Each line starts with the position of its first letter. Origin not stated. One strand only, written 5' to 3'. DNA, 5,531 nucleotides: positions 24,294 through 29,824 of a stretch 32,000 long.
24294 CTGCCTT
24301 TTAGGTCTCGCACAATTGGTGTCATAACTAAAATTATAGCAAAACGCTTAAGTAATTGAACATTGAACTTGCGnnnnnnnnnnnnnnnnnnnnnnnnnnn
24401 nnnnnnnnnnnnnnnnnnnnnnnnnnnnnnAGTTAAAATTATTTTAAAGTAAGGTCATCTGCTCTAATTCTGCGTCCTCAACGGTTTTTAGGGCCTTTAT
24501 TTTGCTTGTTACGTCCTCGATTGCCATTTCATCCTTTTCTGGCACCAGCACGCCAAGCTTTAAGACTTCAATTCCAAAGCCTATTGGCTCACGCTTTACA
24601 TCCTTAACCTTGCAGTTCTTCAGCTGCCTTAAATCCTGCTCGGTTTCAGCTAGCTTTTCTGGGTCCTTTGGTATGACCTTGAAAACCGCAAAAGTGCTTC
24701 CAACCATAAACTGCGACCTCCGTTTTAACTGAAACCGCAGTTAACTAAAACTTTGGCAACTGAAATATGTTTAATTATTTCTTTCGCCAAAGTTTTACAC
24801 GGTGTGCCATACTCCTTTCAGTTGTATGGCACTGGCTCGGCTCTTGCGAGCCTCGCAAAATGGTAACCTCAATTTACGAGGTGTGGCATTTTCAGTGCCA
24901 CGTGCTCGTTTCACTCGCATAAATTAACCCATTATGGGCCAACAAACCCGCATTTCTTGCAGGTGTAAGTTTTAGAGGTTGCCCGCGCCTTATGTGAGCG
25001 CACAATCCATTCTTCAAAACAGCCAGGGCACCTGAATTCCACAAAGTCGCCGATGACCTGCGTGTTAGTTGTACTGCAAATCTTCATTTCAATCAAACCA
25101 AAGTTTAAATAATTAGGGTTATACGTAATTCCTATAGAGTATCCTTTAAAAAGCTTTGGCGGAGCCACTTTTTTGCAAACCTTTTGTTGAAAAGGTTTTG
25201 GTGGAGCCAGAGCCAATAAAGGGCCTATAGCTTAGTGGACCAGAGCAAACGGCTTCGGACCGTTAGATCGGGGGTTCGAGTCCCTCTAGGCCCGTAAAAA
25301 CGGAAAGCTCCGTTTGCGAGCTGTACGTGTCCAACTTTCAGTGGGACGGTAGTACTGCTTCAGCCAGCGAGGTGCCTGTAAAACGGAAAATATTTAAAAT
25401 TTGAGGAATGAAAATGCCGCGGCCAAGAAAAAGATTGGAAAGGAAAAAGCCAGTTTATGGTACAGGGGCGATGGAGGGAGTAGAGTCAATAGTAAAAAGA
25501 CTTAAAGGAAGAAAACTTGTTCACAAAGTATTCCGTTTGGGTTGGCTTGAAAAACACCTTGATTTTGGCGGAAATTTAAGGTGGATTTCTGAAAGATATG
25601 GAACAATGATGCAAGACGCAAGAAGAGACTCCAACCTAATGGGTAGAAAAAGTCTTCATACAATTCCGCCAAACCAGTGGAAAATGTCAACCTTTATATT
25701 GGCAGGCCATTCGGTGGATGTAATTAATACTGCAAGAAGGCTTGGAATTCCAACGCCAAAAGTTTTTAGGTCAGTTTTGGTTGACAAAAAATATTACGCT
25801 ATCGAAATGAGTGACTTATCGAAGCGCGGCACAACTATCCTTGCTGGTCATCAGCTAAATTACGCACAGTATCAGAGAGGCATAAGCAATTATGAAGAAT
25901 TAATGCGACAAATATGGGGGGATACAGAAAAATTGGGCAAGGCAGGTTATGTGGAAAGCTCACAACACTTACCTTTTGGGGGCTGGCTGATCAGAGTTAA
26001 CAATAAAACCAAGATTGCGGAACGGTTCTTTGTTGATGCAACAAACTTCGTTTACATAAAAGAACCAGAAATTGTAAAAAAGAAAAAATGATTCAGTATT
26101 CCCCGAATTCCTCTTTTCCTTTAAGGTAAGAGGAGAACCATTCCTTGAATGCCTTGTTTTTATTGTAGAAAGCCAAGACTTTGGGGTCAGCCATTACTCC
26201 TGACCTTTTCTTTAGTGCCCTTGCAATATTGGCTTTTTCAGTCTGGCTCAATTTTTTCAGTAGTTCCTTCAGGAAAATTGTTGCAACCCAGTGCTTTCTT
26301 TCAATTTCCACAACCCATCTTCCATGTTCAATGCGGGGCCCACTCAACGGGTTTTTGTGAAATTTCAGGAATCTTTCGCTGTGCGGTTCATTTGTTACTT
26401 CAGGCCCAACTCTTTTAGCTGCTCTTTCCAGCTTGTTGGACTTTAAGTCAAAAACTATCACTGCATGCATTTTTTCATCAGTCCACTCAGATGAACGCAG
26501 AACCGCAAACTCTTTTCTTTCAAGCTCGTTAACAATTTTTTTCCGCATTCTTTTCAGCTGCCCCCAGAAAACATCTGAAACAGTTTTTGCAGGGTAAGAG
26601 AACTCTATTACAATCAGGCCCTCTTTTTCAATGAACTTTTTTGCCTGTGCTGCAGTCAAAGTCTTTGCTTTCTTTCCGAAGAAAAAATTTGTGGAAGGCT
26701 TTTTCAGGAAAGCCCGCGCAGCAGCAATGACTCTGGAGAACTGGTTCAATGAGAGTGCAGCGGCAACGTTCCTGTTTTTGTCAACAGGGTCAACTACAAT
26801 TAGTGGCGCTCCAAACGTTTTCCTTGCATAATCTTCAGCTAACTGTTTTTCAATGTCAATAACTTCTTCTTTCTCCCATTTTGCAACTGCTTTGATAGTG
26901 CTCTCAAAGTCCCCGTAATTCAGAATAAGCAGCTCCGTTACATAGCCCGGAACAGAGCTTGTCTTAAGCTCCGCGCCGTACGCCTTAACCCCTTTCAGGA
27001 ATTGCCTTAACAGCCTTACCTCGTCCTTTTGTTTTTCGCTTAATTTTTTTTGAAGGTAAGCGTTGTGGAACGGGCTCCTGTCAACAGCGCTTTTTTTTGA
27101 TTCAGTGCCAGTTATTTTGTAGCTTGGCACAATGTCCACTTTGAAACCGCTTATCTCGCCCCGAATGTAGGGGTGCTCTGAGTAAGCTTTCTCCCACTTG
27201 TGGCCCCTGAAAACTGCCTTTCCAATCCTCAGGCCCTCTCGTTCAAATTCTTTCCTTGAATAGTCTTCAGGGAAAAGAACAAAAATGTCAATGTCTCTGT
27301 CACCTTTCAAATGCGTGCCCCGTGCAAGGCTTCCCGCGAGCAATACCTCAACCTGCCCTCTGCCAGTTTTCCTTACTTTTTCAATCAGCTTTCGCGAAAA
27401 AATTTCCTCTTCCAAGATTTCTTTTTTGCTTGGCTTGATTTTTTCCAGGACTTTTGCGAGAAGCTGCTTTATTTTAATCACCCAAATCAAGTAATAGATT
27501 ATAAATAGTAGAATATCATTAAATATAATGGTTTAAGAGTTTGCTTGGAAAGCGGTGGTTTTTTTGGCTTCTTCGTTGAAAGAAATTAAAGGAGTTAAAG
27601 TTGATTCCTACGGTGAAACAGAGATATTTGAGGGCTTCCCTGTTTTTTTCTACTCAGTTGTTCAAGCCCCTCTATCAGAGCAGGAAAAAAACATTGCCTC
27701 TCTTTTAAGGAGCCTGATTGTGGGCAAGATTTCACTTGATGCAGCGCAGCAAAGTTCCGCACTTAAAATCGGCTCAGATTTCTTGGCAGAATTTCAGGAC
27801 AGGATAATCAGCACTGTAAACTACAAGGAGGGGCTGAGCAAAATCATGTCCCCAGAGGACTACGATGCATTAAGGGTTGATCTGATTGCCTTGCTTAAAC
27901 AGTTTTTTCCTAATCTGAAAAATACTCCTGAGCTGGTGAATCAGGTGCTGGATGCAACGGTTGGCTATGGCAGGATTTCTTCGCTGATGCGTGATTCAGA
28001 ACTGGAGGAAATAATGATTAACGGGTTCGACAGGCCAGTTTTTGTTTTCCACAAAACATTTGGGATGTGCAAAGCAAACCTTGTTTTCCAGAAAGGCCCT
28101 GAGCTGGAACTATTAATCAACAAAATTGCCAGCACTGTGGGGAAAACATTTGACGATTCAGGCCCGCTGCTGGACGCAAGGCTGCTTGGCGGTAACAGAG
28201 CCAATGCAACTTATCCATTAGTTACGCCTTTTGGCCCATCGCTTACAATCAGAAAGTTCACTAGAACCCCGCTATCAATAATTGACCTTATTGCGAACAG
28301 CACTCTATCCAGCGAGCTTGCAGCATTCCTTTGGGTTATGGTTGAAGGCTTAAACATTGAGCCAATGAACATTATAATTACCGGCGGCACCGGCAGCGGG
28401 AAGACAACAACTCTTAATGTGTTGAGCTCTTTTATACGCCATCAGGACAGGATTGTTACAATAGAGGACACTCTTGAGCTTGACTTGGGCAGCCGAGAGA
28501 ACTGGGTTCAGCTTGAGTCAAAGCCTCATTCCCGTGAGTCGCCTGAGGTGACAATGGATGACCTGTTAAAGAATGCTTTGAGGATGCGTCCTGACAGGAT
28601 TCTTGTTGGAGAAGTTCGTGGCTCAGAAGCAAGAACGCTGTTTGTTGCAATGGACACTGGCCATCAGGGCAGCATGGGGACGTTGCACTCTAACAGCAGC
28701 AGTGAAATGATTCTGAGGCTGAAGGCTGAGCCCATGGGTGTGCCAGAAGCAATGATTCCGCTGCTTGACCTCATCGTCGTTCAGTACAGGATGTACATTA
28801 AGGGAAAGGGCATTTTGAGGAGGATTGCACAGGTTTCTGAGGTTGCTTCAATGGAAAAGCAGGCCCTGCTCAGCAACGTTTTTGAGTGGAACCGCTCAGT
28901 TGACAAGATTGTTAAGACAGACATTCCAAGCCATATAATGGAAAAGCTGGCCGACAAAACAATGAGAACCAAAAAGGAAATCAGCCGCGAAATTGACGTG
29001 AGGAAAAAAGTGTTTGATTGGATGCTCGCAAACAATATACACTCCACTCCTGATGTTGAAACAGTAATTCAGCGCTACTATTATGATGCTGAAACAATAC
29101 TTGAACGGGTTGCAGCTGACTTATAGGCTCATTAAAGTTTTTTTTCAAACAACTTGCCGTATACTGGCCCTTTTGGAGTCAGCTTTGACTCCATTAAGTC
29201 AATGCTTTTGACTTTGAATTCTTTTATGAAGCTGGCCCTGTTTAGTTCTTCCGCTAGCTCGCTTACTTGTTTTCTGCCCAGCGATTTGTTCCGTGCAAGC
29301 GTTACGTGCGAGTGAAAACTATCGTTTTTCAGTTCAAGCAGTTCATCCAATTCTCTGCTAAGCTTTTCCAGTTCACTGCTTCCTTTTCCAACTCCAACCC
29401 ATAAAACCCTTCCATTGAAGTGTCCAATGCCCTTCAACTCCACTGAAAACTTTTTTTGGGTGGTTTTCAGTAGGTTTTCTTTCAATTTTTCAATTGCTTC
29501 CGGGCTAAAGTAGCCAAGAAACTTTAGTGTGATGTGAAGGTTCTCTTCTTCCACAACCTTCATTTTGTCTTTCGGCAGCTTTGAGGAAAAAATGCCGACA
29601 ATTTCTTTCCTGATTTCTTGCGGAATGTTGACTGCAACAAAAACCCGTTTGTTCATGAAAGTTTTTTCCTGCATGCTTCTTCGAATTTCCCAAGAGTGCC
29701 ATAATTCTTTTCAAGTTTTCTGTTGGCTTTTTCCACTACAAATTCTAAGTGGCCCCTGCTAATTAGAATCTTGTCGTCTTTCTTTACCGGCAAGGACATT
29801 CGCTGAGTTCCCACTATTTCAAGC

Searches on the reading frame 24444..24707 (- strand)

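Call 9: search_protein_families(library=pfam, proteins=[window:24444-24707:-], max_evalue=0.01)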
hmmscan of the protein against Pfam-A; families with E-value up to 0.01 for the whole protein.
window:24444-24707:- (87 aa): 1 family
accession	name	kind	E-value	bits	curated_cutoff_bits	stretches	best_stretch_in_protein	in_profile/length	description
PF00736.24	EF1_GNE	-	3e-12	46.9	20.8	1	7-86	2-87/88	EF-1 guanine nucleotide exchange domain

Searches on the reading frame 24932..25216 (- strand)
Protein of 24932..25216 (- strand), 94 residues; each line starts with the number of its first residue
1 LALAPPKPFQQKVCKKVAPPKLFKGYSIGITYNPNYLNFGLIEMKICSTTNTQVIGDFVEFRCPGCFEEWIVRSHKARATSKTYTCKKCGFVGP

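Call 9: search_protein_families(library=pfam, proteins=[window:24932-25216:-], max_evalue=0.01)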
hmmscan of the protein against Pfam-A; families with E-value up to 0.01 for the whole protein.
window:24932-25216:- (94 aa): 5 families
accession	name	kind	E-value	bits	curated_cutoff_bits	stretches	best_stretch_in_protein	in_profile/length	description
PF07754.17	HVO_2753_ZBP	-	1.2e-10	41.5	33.2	1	47-90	1-46/46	Small zinc finger protein HVO_2753-like, Zn-binding pocket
PF25206.1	DUF7836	-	0.0001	22.5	26.7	1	58-90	5-37/59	Domain of unknown function (DUF7836)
PF01667.23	Ribosomal_S27e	-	0.0016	18.5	24.5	1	57-90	4-33/55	Ribosomal protein S27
PF22289.1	DmmA-like_C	-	0.0023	18.3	27.4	0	47-75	7-33/44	Dimethylamine monooxygenase subunit DmmA-like, C-terminal domain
PF13717.11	Zn_ribbon_4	-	0.0059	17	30.3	0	61-91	3-33/36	zinc-ribbon domain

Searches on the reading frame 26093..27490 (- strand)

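Call 9: search_protein_families(library=pfam, proteins=[window:26093-27490:-], max_evalue=0.01)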
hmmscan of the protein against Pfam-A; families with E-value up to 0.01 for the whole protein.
window:26093-27490:- (465 aa): 4 families
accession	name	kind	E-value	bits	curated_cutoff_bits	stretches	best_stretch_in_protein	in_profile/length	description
PF09249.16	tRNA_NucTransf2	-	5.7e-40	136.5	27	1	156-271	1-113/113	tRNA nucleotidyltransferase, second domain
PF21133.2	CAA_C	-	2e-27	96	22.2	1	292-432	5-141/144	CCA-adding enzyme, C-terminal domain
PF01909.29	NTP_transf_2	-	7.9e-14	52.3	21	1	33-142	2-93/93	Nucleotidyltransferase domain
PF18144.7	SMODS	-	0.0019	18.9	26.5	1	11-126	7-133/164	Second Messenger Oligonucleotide or Dinucleotide Synthetase domain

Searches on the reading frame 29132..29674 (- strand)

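Call 9: search_protein_families(library=pfam, proteins=[window:29132-29674:-], max_evalue=0.01)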
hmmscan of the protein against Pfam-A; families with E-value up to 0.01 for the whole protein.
window:29132-29674:- (180 aa): 3 families
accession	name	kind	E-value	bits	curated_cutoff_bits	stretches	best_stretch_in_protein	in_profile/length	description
PF02834.22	LigT_PEase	-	8.1e-25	87.3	23.3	2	19-92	5-87/87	LigT like Phosphoesterase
PF13563.12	2_5_RNA_ligase2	-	1.7e-14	54.5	27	1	38-163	20-148/152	2'-5' RNA ligase superfamily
PF10469.15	AKAP7_NLS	-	6.3e-11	43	24.4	1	20-160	20-187/208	AKAP7 2'5' RNA ligase-like domain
